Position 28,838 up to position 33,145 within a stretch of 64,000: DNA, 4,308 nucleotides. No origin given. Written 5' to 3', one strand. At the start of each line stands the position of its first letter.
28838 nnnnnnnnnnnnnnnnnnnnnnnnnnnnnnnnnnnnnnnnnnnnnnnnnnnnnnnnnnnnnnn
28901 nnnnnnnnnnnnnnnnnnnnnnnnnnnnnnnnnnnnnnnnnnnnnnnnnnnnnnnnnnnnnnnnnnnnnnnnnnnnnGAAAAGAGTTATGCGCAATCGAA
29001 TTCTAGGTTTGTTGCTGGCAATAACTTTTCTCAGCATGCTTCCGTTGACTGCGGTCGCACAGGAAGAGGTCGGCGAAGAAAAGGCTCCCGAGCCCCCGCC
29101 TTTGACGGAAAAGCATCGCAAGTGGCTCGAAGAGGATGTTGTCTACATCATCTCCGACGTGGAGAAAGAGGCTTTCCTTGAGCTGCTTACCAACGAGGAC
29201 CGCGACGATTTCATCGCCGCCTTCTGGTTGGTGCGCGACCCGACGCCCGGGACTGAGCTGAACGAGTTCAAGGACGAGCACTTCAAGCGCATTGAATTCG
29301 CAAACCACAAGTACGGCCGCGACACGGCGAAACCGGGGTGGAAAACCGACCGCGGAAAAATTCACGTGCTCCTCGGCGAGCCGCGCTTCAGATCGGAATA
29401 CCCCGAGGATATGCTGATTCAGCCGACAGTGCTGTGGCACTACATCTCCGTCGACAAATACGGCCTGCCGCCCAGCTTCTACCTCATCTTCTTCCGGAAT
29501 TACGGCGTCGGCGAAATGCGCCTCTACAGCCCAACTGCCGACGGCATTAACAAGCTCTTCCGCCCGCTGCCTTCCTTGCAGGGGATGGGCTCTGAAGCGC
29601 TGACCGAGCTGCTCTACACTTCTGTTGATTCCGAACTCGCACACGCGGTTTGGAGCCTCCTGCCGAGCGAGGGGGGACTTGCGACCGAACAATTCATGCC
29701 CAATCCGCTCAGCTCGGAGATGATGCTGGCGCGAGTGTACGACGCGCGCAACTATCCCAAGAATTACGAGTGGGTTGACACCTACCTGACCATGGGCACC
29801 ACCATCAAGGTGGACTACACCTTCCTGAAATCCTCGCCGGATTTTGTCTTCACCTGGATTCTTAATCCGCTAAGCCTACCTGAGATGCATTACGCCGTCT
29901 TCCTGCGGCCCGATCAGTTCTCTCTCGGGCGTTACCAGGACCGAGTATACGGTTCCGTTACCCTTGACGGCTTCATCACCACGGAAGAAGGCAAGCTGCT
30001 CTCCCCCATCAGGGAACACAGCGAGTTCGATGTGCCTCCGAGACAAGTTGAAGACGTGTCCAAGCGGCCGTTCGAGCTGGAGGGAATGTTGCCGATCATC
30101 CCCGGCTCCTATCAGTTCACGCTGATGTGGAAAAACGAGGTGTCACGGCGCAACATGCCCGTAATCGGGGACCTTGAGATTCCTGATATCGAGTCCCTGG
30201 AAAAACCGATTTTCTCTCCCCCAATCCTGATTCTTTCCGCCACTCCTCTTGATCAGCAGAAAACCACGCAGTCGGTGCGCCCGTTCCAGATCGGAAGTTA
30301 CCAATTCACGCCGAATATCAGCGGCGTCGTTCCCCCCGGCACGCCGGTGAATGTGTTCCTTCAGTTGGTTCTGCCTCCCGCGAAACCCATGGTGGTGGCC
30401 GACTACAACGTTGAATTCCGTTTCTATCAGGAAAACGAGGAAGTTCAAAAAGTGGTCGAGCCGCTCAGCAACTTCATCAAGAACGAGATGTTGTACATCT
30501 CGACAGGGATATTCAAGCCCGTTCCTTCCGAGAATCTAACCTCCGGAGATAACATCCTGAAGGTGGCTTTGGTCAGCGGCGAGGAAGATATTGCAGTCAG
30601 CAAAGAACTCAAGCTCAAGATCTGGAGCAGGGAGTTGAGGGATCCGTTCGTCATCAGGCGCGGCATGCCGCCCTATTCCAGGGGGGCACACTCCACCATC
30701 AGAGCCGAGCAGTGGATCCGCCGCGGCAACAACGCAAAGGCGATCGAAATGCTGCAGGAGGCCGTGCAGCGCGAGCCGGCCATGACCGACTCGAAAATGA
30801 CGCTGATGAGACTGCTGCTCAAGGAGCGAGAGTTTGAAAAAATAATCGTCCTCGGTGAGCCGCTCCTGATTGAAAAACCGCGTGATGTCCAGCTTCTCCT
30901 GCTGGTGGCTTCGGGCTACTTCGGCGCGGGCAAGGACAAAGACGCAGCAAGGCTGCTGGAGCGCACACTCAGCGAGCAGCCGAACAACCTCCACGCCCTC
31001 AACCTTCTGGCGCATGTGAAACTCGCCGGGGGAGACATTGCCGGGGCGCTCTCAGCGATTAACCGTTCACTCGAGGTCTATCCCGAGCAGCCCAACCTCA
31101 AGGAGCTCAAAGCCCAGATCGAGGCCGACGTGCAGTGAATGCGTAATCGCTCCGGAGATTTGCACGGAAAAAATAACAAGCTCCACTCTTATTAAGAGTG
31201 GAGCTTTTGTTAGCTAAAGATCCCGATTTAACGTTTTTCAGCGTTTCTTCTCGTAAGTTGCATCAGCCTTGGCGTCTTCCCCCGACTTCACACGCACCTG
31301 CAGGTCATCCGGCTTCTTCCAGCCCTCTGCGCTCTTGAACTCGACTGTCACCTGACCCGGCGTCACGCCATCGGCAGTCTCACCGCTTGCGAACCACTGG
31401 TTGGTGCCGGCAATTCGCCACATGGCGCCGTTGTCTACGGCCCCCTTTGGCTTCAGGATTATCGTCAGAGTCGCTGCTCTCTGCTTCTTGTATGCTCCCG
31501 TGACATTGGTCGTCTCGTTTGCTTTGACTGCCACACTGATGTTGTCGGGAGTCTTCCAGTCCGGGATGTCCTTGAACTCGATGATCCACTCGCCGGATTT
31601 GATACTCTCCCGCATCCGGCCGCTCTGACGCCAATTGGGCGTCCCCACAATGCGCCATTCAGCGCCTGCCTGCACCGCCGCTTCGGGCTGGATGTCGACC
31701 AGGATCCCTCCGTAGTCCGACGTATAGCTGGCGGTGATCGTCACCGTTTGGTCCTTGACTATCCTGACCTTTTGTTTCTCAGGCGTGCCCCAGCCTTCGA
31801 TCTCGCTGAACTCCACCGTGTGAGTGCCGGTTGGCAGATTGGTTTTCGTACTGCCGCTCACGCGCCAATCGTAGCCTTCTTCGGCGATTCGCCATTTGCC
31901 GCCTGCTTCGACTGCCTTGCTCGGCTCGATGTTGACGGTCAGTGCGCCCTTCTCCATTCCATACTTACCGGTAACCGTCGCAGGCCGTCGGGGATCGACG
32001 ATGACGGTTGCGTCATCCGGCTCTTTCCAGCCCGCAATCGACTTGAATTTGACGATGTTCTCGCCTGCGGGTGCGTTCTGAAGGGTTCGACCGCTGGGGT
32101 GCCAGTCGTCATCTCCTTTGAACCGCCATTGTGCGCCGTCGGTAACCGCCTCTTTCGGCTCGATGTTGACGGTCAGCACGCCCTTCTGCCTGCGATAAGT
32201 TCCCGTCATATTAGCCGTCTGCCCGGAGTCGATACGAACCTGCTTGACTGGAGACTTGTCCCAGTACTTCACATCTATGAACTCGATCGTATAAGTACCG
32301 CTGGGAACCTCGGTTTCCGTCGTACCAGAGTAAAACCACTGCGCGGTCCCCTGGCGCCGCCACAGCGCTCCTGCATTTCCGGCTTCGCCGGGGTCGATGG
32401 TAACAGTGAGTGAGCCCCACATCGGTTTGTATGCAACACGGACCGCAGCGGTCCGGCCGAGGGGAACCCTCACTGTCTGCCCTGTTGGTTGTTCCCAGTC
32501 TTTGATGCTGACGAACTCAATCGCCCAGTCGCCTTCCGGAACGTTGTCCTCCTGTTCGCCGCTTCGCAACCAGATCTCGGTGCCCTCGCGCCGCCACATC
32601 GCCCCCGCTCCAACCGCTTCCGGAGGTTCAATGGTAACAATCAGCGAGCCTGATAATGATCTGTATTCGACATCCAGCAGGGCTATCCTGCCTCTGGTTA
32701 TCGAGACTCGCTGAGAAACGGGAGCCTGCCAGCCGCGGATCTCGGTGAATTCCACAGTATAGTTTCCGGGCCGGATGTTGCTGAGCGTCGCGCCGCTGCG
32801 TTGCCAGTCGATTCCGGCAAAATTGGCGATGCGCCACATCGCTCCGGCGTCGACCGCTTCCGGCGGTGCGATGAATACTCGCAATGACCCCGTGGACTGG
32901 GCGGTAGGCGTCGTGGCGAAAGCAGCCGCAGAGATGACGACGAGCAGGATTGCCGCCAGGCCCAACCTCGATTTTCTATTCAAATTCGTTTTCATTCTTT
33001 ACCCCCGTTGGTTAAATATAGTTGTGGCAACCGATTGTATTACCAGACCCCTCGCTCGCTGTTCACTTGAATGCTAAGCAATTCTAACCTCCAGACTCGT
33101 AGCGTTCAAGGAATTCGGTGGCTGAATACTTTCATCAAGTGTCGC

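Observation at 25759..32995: Linked CarboxypepD_reg-TPR, VWA-like and GWxTD-TPR genes convergent with a seven-repeat PEGA-like surface protein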

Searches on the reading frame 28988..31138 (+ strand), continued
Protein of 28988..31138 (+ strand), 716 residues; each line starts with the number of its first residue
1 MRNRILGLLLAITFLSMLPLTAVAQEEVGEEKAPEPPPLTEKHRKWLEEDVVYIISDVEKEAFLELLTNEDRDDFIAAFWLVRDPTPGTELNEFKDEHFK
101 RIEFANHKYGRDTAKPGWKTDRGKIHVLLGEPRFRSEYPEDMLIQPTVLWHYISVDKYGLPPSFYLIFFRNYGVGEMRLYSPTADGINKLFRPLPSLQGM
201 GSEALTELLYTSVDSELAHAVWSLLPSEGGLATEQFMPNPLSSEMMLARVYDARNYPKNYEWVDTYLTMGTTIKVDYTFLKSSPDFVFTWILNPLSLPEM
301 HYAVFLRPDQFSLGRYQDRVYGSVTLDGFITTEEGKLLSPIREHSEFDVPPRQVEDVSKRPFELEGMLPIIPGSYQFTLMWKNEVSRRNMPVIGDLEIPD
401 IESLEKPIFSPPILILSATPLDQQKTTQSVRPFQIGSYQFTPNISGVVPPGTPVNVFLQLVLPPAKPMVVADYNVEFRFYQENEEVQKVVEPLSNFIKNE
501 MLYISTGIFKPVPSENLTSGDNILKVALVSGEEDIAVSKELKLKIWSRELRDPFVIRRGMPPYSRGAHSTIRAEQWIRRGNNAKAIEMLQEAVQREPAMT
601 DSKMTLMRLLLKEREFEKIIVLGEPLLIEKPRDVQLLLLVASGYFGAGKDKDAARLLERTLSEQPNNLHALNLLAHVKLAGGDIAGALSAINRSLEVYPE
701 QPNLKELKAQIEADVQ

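Call 88: fold_search(model_id=the predicted structure, library=pdb)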
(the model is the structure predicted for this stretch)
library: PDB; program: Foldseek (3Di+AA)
matches with E <= 10: 1794; with E <= 0.001: 430
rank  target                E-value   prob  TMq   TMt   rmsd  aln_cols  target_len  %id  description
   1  5omp                  3.3e-07  1.00  0.13  0.20  25.2       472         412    8  Human FKBP5 protein (released 2017-11-08)
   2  8chy                  3.8e-07  1.00  0.20  0.51   1.9       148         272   18  Crystal structure of an 8-repeat consensus TPR superhelix with Zinc. (released 2024-02-21)
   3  1f13_B                3.8e-07  1.00  0.13  0.13  17.4       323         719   11  RECOMBINANT HUMAN CELLULAR COAGULATION FACTOR XIII (released 1998-08-12)
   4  1fie_A                4.5e-07  1.00  0.13  0.13  17.0       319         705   11  RECOMBINANT HUMAN COAGULATION FACTOR XIII (released 1997-02-12)
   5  9qhb                  5.5e-07  1.00  0.20  0.52   1.9       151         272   18  Crystal structure of 16-repeat CTPR protein with eliminated coordination sites (released 2025-10-22)
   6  9qhc_B                6.0e-07  1.00  0.20  0.51   2.1       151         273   17  Crystal structure of 8-repeat CTPR protein with eliminated coordination sites (released 2025-10-22)
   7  1ggy_A                6.0e-07  1.00  0.13  0.13  16.7       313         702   10  HUMAN FACTOR XIII WITH YTTERBIUM BOUND IN THE ION SITE (released 1999-02-16)
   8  1ggt_B                7.4e-07  1.00  0.13  0.13  16.4       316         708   11  THREE-DIMENSIONAL STRUCTURE OF A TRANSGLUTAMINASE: HUMAN BLOOD COAGULATION FACTOR XIII (released 1995-07-31)
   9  1ggy_B                8.6e-07  1.00  0.12  0.13  16.7       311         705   11  HUMAN FACTOR XIII WITH YTTERBIUM BOUND IN THE ION SITE (released 1999-02-16)
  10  1ggu_B                9.0e-07  1.00  0.12  0.13  17.2       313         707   11  HUMAN FACTOR XIII WITH CALCIUM BOUND IN THE ION SITE (released 1999-09-16)
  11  4kty_B                1.0e-06  1.00  0.14  0.14  19.2       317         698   12  Fibrin-stabilizing factor with a bound ligand (released 2013-12-04)
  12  1f13_A                1.1e-06  1.00  0.13  0.13  27.4       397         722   12  RECOMBINANT HUMAN CELLULAR COAGULATION FACTOR XIII (released 1998-08-12)
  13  1ex0_A                1.2e-06  1.00  0.13  0.13  17.4       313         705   12  HUMAN FACTOR XIII, MUTANT W279F ZYMOGEN (released 2003-12-23)
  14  5mgx_G                1.3e-06  1.00  0.14  0.32  15.2       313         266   12  The structure of FKBP38 in complex with the MEEVD tetratricopeptide binding-motif of Hsp90 (released 2017-03-22)
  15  4kty_A                1.3e-06  1.00  0.14  0.14  18.3       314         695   12  Fibrin-stabilizing factor with a bound ligand (released 2013-12-04)
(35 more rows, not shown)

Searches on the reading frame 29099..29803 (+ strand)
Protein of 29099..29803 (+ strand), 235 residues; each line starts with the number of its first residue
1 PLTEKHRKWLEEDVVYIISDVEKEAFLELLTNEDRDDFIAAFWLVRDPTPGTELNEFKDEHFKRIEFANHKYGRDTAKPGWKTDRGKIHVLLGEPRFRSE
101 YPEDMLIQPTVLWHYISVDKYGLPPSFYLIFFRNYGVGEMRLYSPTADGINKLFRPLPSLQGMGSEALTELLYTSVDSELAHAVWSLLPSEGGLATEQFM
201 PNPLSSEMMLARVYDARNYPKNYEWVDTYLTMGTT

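Call 78: search_solved_structures(query=A6, max_evalue=10, show_alignments=2)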
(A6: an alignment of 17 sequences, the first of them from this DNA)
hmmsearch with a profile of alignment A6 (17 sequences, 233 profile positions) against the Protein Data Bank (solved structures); distinct sequences matched with E-value up to 10: 0.

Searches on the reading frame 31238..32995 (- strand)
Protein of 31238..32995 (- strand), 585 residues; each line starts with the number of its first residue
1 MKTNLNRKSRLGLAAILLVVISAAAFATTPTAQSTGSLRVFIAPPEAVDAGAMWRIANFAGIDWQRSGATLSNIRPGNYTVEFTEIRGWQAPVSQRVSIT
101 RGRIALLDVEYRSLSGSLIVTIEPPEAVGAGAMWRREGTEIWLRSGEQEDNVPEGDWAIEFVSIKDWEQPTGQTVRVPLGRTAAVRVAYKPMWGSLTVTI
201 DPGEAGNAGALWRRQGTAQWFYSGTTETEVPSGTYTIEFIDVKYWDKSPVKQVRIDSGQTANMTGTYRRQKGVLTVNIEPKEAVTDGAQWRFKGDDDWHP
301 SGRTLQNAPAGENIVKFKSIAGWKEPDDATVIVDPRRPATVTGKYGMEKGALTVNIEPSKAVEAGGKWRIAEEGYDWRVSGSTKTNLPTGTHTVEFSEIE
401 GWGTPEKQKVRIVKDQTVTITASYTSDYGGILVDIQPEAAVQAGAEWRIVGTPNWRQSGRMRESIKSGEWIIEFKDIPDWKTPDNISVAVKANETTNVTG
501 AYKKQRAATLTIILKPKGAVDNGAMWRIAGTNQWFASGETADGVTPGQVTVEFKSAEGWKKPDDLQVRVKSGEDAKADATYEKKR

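Call 5: search_protein_families(library=pfam, proteins=[window:31238-32995:-], max_evalue=0.1)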
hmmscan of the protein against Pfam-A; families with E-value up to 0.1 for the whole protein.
window:31238-32995:- (585 aa): 3 families
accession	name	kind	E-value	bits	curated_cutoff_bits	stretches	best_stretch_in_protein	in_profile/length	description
PF00629.30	MAM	-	0.0089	16.3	26.4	0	32-88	83-138/158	MAM domain, meprin/A5/mu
PF13620.12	CarboxypepD_reg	-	0.013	16.2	32.3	0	385-422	43-79/82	Carboxypeptidase regulatory-like domain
PF10983.13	DUF2793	-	0.036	14.4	27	1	42-95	22-74/87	Protein of unknown function (DUF2793)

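Call 6: search_protein_families(library=ncbifam, proteins=[window:31238-32995:-], max_evalue=0.1)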
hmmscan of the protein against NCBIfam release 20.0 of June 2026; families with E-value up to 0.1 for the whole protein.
window:31238-32995:- (585 aa): 0 families

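Call 29: find_homologous_proteins(query=window:31238-32995:-)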
Query window:31238-32995:- (585 aa): 26 proteins with E <= 0.001 among 8000 candidates.
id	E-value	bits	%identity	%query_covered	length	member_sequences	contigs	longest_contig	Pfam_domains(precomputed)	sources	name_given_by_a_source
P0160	0.0e+0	1271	96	100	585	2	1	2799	-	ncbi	-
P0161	1.7e-266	903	68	98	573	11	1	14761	-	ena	-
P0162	2.3e-214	731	58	95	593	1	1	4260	-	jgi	jgi:hypothetical protein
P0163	2.1e-204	698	54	99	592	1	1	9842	-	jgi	jgi:hypothetical protein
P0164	1.2e-172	593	40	92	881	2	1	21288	-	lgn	-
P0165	1.3e-141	491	43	95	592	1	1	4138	-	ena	-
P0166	2.3e-128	447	38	100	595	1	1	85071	-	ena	-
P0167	2.8e-110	387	34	93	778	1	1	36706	-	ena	-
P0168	1.4e-96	342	36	83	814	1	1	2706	-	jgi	-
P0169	3.6e-81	291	33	91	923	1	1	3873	PF17164.11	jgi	-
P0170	2.9e-77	278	37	81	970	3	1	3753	-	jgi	-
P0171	2.7e-68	249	40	64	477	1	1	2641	PF03160.21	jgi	jgi:hypothetical protein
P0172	8.0e-61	224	34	66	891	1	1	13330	-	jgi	jgi:hypothetical protein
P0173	4.1e-56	209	32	78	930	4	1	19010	PF22148.2,PF13600.12,PF00082.28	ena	-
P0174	7.2e-50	188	32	67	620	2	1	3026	PF13600.12,PF00082.28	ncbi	ncbi:MAG: S8 family serine peptidase, partial [Candidatus Hydrogenedentota bacterium]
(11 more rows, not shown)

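Call 50: predict_structure(alignment_id=A4)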
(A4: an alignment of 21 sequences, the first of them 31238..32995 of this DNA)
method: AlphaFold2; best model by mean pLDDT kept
length: 585 residues; sequences in the alignment: 21
mean_pLDDT: 85.8   pTM: 0.41
mean pLDDT of the five models: 85.8, 85.2, 84.8, 84.6, 84.6
residues with pLDDT >= 90: 296; 70-90: 250; 50-70: 6; < 50: 33
segments of 3 or more residues with pLDDT < 50: 1-33
pLDDT, mean of each block of 10 residues (from residue 1): 30 29 33 74 86 86 88 90 86 90 91 87 90 92 92 89 89 87 91 92 91 93 93 92 91 90 93 94 89 92 92 92 88 92 87 91 90 86 86 91 89 87 87 89 89 86 83 87 89 85 78 92 91 91 81 93 88 84 89
secondary structure, 60 per line:
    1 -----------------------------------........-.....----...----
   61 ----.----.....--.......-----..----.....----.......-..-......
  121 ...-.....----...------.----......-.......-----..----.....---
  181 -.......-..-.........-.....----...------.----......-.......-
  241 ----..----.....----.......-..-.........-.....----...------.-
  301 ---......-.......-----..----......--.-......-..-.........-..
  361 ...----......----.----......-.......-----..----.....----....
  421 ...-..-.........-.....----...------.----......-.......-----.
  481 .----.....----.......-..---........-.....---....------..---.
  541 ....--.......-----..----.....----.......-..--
elements in order: E36-43 H45-49 E54-56 E70-74 E77-83 E95-99 E104-110 E115-123 H125-129 E134-136 E148-153 E155-161 E173-177 E182-188 E193-201 H203-207 E212-214 E226-231 E233-239 E251-255 E260-266 E271-279 H281-285 E290-292 E304-309 E311-317 E329-334 E339-344 E349-357 H359-363 E368-370 E383-388 E390-396 E408-412 E417-423 E428-436 H438-442 E447-449 E461-466 E468-474 E486-490 E495-501 E508-515 H517-521 E525-528 E540-544 E547-553 E565-569 E574-580

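Call 57: find_encoding_contigs(protein=P0167, flank=8000, max_places=1)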
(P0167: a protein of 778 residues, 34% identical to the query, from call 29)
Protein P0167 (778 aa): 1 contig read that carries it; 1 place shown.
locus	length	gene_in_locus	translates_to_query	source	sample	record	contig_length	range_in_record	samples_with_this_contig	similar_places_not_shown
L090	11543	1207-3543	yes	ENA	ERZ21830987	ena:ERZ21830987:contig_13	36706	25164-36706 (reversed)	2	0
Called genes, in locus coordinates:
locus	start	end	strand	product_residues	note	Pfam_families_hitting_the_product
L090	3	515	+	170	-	?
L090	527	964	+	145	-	PF26610:YbbD_head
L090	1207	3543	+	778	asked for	-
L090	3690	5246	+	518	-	-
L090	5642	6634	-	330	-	PF00528:BPD_transp_1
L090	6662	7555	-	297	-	PF00528:BPD_transp_1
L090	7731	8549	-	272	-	PF12849:PBP_like_2, PF01547:SBP_bac_1 (weak), PF13531:SBP_bac_11 (weak), PF12727:PBP_like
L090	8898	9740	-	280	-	PF01738:DLH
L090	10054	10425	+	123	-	-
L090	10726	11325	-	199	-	PF00160:Pro_isomerase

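Call 58: find_encoding_contigs(protein=P0164, flank=8000, max_places=1)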
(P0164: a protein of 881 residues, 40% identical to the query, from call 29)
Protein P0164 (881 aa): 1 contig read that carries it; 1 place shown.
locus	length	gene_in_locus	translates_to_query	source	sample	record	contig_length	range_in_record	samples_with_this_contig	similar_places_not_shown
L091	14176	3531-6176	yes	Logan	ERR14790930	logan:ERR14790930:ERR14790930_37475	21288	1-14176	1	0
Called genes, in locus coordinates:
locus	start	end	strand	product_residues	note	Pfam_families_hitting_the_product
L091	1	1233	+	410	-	?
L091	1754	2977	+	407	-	PF00158:Sigma54_activat, PF14532:Sigma54_activ_2, PF07728:AAA_5 (faint), PF25601:AAA_lid_14, PF02954:HTH_8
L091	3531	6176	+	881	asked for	-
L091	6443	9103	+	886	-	-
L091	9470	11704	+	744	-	PF05048:NosD (faint), PF13229:Beta_helix, PF01833:TIG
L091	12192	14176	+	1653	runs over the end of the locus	-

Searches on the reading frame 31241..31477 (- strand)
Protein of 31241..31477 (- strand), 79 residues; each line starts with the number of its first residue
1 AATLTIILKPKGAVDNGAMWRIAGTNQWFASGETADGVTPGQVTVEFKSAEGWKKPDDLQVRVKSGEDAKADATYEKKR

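Call 55: search_protein_families(library=pfam, proteins=[window:31241-31477:-], max_evalue=10)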
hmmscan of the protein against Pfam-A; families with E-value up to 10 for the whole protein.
seq(79 aa): 0 families
